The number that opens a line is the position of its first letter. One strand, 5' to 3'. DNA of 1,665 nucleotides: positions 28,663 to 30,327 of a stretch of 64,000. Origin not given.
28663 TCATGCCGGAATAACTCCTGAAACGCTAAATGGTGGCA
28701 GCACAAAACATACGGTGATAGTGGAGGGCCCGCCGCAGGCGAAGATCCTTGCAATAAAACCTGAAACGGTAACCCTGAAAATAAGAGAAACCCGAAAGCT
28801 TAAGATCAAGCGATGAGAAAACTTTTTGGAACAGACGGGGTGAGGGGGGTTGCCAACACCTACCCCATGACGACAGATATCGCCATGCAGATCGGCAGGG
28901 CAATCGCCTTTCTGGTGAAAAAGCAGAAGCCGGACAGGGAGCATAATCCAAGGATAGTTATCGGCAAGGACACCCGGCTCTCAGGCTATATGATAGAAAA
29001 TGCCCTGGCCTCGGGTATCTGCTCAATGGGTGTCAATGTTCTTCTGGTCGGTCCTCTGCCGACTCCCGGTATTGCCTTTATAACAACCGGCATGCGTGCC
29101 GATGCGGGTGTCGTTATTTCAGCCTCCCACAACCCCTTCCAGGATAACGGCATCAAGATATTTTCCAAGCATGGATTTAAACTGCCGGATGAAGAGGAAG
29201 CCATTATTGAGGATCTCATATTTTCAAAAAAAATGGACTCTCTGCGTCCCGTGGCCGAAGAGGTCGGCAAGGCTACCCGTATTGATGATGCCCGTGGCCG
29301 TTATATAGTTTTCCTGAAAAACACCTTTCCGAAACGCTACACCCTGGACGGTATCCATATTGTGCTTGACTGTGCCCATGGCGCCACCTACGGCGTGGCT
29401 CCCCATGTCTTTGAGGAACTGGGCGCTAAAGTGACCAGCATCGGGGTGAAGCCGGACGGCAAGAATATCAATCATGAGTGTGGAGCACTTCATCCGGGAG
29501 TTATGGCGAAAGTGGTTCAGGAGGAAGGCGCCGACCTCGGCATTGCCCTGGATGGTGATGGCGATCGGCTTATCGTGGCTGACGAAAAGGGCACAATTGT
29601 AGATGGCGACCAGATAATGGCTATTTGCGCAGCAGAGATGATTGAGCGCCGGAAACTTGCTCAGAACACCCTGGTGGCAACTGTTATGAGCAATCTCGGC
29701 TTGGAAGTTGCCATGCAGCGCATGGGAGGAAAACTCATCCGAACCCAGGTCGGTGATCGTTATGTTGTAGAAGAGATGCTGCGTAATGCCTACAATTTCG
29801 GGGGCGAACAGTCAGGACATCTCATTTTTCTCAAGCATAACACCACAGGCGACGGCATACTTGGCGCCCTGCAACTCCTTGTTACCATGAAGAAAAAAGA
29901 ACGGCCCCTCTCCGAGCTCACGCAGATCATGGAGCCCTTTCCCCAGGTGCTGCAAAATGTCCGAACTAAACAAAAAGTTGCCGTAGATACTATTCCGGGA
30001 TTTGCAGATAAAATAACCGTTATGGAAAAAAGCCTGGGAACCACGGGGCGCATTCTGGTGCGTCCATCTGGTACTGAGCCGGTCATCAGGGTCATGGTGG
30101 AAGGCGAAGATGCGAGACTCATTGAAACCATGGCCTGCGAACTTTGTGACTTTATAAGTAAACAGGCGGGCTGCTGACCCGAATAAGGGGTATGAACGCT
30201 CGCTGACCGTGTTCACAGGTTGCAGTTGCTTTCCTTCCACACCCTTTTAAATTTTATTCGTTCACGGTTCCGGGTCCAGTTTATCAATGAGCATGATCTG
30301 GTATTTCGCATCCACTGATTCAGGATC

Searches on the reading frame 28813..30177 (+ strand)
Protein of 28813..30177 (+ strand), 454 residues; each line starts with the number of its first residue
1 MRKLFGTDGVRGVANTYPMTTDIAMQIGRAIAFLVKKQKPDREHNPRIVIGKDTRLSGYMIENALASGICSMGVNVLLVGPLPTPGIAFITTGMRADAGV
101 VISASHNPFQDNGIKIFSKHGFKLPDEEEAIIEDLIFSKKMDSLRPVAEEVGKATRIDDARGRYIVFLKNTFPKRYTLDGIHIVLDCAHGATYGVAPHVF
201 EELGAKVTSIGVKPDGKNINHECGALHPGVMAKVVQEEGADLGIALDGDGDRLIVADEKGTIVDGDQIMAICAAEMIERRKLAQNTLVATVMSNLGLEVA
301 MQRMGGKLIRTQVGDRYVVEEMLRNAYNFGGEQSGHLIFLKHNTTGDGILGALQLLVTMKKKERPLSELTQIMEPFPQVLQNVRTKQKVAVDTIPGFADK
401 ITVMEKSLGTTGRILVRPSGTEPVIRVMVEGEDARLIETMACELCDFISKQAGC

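Call 40: search_protein_families(library=pfam, proteins=[window:28813-30174:+], max_evalue=0.00001)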
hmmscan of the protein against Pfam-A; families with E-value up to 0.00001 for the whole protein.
window:28813-30174:+ (454 aa): 4 families
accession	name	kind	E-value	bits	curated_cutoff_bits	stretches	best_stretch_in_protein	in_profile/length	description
PF02878.22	PGM_PMM_I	-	1.3e-44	151.7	22.5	1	2-140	1-135/138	Phosphoglucomutase/phosphomannomutase, alpha/beta/alpha domain I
PF02880.22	PGM_PMM_III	-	1.1e-38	132.4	20.7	1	264-375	1-114/115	Phosphoglucomutase/phosphomannomutase, alpha/beta/alpha domain III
PF02879.22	PGM_PMM_II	-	2.5e-17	63.7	29.3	1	164-260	3-103/103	Phosphoglucomutase/phosphomannomutase, alpha/beta/alpha domain II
PF00408.26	PGM_PMM_IV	-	6.1e-16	58.7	23.1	1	382-444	3-65/68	Phosphoglucomutase/phosphomannomutase, C-terminal domain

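Call 66: find_encoding_contigs(protein=window:28813-30177:+, flank=1000, max_places=2)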
Protein window:28813-30177:+ (454 aa): no gene with exactly this product is on record in the collection.
